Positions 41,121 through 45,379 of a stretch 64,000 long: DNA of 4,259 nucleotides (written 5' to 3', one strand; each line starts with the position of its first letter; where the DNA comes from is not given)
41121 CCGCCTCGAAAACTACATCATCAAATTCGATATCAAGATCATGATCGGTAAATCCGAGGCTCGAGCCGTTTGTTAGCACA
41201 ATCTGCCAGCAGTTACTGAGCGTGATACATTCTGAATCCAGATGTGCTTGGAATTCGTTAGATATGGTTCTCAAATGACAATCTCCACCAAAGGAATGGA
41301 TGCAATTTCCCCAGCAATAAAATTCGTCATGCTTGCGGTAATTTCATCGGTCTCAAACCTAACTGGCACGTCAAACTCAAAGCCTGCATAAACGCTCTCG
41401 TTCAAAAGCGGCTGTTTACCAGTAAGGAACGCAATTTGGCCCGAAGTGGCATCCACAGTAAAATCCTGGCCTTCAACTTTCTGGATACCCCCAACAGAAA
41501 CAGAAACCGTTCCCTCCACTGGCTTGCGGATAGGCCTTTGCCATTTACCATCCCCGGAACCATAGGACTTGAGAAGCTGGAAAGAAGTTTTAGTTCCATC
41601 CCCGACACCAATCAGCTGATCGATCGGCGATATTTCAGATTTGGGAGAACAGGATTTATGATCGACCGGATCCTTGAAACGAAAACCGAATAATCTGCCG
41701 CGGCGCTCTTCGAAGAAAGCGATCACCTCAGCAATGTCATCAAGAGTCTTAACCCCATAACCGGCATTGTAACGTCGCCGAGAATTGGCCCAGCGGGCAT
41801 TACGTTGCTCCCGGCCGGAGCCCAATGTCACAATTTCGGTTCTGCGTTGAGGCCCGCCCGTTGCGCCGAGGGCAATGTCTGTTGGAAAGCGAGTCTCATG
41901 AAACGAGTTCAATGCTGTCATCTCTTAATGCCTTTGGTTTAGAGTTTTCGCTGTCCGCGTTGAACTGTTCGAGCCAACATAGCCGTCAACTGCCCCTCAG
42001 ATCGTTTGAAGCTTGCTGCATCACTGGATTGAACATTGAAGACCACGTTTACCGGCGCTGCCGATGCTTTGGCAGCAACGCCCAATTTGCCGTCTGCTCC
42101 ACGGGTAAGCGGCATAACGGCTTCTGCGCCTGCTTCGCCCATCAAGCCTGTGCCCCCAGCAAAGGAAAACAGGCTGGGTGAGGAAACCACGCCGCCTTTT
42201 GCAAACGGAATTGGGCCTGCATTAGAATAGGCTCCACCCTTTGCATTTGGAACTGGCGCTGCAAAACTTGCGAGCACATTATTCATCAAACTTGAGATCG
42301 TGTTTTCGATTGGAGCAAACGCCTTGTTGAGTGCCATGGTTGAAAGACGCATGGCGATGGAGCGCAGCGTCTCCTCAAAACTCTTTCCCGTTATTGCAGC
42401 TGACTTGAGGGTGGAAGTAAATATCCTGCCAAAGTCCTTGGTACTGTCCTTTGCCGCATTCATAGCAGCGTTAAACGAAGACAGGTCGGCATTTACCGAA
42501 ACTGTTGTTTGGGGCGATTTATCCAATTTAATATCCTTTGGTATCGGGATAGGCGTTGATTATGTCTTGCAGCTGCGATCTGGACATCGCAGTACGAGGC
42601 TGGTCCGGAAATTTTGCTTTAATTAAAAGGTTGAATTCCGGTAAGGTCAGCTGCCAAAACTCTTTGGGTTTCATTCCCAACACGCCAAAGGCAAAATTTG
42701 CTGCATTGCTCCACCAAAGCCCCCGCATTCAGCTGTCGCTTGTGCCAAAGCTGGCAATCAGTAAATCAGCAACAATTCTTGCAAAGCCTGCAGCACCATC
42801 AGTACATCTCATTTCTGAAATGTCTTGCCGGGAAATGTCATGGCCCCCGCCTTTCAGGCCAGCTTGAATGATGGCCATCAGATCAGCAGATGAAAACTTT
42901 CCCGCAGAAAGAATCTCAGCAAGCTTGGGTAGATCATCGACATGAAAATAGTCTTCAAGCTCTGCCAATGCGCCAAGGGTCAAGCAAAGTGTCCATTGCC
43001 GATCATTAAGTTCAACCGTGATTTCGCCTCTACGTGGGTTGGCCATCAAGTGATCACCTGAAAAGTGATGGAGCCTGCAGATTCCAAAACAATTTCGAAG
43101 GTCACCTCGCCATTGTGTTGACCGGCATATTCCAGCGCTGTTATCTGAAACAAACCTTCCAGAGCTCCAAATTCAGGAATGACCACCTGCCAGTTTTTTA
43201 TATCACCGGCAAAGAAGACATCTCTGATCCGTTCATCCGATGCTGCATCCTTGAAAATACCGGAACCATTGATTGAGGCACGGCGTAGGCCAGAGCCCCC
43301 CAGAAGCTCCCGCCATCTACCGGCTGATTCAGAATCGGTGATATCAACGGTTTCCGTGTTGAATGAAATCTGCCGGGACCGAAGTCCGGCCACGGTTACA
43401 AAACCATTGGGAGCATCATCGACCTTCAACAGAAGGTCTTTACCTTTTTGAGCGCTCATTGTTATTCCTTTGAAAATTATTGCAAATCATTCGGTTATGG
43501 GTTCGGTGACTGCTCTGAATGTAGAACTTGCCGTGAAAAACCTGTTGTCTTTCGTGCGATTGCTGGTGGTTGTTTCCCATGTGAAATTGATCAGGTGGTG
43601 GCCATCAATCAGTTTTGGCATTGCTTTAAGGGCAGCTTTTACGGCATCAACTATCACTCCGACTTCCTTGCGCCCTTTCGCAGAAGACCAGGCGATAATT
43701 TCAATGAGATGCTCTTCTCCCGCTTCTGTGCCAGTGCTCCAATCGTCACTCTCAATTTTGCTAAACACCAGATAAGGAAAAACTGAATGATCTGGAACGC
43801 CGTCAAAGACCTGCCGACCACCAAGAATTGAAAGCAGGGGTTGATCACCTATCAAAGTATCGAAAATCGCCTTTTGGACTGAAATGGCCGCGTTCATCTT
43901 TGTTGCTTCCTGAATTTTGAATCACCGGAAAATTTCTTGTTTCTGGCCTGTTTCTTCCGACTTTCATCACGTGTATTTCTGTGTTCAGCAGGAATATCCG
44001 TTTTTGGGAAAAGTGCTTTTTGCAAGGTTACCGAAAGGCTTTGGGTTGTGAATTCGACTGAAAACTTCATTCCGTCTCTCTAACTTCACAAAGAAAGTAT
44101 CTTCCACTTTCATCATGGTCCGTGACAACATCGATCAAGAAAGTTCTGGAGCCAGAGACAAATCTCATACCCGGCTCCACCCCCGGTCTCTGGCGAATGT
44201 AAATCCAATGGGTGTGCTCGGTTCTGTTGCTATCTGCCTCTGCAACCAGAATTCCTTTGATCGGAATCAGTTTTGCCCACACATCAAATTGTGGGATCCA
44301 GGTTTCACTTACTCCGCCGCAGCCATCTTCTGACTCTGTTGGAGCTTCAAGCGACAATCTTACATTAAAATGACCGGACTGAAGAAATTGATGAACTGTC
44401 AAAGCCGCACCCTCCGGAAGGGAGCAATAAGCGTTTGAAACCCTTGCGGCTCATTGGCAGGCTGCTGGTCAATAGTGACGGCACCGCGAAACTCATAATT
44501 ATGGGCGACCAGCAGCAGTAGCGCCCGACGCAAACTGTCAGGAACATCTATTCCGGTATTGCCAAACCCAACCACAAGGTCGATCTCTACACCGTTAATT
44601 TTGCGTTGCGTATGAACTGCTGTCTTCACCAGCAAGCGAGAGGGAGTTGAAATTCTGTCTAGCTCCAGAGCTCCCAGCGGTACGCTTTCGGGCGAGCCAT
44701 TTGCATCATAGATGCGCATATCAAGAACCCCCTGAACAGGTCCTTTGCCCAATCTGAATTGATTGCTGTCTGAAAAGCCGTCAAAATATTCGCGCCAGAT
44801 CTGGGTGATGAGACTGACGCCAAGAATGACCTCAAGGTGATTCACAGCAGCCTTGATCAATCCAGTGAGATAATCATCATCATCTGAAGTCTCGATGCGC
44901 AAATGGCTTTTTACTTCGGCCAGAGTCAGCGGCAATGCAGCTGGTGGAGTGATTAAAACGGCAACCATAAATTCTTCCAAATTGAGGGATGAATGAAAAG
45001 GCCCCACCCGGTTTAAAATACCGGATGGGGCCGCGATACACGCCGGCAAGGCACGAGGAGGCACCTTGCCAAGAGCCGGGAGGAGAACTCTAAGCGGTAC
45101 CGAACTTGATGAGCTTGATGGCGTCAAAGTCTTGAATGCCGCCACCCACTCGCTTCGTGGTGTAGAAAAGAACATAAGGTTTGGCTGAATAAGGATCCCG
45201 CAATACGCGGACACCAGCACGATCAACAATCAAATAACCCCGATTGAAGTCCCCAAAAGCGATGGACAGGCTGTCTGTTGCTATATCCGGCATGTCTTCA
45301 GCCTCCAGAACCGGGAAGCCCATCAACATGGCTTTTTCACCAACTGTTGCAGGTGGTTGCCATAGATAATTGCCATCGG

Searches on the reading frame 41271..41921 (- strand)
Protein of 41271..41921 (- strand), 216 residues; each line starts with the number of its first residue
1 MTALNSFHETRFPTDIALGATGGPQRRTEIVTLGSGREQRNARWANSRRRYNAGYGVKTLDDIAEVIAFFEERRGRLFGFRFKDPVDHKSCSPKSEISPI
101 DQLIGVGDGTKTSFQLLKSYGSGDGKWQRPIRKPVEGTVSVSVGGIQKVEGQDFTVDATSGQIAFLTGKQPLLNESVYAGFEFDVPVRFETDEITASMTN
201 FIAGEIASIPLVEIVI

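Call 51: search_protein_families(library=pfam, proteins=[window:41271-41921:-], max_evalue=0.001)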
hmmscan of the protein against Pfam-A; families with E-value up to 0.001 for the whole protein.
window:41271-41921:- (216 aa): 1 family
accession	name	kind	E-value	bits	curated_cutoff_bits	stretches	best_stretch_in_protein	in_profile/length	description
PF09343.15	DUF2460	-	2.8e-83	278.9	30.4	1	8-214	1-204/205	Conserved hypothetical protein 2217 (DUF2460)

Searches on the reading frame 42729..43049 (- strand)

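Call 51: search_protein_families(library=pfam, proteins=[window:42729-43049:-], max_evalue=0.001)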
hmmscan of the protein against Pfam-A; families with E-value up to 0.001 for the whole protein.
window:42729-43049:- (106 aa): 1 family
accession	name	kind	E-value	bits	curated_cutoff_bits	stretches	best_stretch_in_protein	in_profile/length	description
PF11836.14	Phage_TAC_11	-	7.8e-26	90.4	27.8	1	7-102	1-95/96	Phage tail tube protein, GTA-gp10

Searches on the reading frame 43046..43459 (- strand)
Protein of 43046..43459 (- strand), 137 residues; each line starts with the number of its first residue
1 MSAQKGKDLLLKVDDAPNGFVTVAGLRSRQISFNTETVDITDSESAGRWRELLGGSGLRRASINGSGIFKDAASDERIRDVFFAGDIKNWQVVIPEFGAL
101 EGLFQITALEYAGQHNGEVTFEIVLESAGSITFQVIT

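Call 51: search_protein_families(library=pfam, proteins=[window:43046-43459:-], max_evalue=0.001)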
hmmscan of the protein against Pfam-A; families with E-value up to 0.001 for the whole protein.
window:43046-43459:- (137 aa): 1 family
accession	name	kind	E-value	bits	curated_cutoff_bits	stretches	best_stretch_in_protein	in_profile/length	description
PF06199.17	Phage_tail_2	-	3.8e-45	153.6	23.8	1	3-133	1-132/132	Phage tail tube protein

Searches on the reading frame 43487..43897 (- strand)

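Call 51: search_protein_families(library=pfam, proteins=[window:43487-43897:-], max_evalue=0.001)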
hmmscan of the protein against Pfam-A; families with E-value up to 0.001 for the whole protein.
window:43487-43897:- (136 aa): 1 family
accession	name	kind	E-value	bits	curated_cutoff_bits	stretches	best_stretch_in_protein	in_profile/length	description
PF11367.14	Tail_completion_gp17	-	7.8e-27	94.3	24.5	1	9-132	1-124/124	Tail completion protein gp17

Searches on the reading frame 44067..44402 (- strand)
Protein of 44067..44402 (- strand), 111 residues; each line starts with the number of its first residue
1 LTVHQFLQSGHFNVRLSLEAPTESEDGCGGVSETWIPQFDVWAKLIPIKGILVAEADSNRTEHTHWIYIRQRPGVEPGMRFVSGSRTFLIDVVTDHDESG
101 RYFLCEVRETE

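Call 51: search_protein_families(library=pfam, proteins=[window:44067-44402:-], max_evalue=0.001)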
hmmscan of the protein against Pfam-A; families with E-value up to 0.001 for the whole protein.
window:44067-44402:- (111 aa): 1 family
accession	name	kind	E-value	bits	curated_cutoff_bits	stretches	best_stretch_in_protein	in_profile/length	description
PF05521.18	Phage_HCP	-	1.4e-19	71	25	1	8-109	2-105/106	Phage head completion protein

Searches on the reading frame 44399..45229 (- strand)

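Call 52: search_protein_families(library=pfam, proteins=[window:44399-45229:-], max_evalue=0.001)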
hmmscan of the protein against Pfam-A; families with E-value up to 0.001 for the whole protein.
window:44399-45229:- (276 aa): 1 family
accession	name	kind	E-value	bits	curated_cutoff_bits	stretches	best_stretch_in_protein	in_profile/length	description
PF05135.19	Phage_connect_1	-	1.1e-13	51.8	21.2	1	102-168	3-57/101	Phage gp6-like head-tail connector protein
